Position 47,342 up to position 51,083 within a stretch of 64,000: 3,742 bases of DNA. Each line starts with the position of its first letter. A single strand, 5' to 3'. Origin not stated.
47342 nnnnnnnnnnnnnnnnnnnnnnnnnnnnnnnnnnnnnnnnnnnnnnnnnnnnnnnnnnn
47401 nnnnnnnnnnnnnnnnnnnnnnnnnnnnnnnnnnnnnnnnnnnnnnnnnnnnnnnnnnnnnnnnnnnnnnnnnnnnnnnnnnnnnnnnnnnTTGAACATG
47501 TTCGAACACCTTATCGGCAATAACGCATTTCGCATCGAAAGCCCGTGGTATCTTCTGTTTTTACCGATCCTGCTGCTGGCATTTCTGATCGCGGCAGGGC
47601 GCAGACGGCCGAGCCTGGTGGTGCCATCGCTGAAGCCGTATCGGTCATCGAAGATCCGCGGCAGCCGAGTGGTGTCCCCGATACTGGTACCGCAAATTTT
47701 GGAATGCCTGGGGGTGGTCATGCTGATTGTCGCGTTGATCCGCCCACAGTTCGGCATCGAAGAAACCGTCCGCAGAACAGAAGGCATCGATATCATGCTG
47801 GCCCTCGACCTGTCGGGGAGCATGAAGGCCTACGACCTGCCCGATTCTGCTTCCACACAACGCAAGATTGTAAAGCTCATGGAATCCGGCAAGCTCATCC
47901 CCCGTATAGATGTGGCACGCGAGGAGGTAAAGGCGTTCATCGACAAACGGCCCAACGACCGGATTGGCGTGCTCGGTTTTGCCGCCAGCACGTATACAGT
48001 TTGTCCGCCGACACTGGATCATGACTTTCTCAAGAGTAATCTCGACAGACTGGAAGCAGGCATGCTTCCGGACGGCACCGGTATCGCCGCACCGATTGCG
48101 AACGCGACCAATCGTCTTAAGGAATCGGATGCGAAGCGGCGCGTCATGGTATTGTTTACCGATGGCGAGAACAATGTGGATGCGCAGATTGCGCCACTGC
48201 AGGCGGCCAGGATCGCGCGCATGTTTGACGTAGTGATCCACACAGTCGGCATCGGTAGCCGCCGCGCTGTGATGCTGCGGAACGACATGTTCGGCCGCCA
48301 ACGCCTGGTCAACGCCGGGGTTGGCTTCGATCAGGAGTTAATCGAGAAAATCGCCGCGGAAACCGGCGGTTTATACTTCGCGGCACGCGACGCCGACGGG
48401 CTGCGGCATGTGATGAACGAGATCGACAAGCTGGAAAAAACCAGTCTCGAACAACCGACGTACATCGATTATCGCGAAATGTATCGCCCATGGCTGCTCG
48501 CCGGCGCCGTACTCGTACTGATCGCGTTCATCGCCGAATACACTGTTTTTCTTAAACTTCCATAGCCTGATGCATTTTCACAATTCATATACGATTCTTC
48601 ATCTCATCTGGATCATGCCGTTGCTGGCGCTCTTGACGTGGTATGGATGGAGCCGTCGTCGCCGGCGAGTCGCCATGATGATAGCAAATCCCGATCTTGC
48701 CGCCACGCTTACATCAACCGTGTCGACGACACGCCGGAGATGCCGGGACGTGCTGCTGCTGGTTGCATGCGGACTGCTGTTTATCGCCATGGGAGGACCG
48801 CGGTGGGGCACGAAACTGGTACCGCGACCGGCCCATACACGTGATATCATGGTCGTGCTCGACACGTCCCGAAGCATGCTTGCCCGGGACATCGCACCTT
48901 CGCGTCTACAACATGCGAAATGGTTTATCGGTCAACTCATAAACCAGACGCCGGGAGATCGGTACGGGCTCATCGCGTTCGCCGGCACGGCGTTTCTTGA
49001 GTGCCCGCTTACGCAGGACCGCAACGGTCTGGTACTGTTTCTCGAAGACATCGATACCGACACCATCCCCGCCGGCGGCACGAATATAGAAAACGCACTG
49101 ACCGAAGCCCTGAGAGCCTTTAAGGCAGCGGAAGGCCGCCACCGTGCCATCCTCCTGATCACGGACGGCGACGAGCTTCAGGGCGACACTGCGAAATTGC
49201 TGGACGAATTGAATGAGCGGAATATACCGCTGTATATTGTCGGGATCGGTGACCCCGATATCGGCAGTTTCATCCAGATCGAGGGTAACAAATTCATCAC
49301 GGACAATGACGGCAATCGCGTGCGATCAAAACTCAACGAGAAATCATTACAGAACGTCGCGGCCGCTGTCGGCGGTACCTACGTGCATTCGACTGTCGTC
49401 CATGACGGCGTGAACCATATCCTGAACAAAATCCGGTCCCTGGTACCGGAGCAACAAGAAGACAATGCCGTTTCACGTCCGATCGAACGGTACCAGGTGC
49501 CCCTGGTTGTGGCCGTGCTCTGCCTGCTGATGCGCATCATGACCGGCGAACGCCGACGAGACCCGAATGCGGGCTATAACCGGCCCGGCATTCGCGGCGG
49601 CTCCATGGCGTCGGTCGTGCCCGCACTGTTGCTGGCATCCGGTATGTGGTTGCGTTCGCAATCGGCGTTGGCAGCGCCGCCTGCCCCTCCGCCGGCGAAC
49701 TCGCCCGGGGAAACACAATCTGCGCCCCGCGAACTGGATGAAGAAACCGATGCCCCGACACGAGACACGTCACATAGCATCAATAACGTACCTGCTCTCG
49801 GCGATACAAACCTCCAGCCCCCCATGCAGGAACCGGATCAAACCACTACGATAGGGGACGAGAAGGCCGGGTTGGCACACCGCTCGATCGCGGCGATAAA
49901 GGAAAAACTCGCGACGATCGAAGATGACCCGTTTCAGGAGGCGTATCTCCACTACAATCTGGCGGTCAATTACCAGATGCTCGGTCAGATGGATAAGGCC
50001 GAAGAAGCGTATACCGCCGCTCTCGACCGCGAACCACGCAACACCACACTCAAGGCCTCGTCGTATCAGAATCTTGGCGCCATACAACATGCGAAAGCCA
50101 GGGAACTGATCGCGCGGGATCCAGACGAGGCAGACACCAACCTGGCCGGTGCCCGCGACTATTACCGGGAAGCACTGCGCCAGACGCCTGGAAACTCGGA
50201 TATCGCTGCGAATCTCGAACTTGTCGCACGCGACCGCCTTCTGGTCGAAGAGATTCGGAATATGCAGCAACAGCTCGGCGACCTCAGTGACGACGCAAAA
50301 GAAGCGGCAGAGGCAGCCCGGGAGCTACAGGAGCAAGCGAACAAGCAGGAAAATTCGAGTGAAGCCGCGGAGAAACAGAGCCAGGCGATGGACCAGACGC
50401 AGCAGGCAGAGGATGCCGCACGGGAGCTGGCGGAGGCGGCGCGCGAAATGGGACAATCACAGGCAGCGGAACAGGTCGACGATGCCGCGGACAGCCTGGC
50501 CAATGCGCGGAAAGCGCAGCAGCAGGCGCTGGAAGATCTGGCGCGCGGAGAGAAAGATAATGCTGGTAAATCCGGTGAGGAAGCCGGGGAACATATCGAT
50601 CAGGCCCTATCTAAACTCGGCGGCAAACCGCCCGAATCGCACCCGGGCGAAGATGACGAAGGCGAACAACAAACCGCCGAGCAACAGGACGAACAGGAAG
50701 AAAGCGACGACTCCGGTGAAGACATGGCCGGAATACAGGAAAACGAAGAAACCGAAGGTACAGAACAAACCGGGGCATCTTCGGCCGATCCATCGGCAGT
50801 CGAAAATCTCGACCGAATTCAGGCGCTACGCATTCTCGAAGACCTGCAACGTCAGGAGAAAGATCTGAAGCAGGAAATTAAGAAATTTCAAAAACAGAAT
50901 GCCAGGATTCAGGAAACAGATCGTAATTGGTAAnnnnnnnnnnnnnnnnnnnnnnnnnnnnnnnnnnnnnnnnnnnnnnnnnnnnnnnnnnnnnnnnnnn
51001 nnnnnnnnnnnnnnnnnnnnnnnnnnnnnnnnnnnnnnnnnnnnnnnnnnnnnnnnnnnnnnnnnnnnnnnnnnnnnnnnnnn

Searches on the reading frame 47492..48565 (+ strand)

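Call 37: search_protein_families(library=pfam, proteins=[window:47492-48565:+], max_evalue=0.0001)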
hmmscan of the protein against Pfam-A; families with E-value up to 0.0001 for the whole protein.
window:47492-48565:+ (357 aa): 2 families
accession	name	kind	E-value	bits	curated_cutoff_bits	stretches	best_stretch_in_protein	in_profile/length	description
PF13519.12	VWA_2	-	1.9e-15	57.9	27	1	101-226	1-107/107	von Willebrand factor type A domain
PF00092.34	VWA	-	6.8e-14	52.9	23.8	1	100-307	1-171/174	von Willebrand factor type A domain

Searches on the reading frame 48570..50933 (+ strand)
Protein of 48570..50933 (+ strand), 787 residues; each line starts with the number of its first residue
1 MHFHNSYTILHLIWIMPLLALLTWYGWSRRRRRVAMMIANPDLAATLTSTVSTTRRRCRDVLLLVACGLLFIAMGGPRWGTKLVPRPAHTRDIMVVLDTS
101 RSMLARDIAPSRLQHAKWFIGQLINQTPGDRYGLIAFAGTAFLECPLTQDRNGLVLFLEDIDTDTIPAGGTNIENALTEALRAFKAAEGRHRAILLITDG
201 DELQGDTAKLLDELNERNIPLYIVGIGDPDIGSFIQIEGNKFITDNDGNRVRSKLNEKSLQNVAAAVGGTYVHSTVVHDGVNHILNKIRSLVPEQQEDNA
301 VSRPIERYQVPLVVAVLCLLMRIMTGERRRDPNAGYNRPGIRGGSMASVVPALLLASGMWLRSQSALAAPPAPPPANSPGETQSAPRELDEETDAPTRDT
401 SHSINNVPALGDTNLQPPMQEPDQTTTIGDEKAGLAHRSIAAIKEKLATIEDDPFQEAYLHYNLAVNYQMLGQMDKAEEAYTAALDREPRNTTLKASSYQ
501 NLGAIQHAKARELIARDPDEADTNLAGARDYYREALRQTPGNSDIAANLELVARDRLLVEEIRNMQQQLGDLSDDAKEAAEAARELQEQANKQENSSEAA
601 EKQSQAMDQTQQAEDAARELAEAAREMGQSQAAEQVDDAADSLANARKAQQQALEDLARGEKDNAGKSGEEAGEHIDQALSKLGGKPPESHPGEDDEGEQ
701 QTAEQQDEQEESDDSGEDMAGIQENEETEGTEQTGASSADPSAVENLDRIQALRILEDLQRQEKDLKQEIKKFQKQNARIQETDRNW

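Call 37: search_protein_families(library=pfam, proteins=[window:48570-50933:+], max_evalue=0.0001)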
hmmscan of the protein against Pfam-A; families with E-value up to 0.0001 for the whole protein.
window:48570-50933:+ (787 aa): 6 families
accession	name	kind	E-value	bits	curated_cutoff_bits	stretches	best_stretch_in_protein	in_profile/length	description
PF13519.12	VWA_2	-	7.1e-25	88.2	27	1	93-200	1-106/107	von Willebrand factor type A domain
PF00092.34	VWA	-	4.6e-19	69.7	23.8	1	92-238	1-151/174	von Willebrand factor type A domain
PF05762.20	VWA_CoxE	-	7.4e-07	29.2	26.4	1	27-215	12-173/222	VWA domain containing CoxE-like protein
PF13768.12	VWA_3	-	1.9e-06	28.5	27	1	161-228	68-135/155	von Willebrand factor type A domain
PF00515.34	TPR_1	-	3.9e-06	26.9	27.8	1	458-491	1-34/34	Tetratricopeptide repeat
PF07719.23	TPR_2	-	2.2e-05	24.7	27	1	458-491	1-34/34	Tetratricopeptide repeat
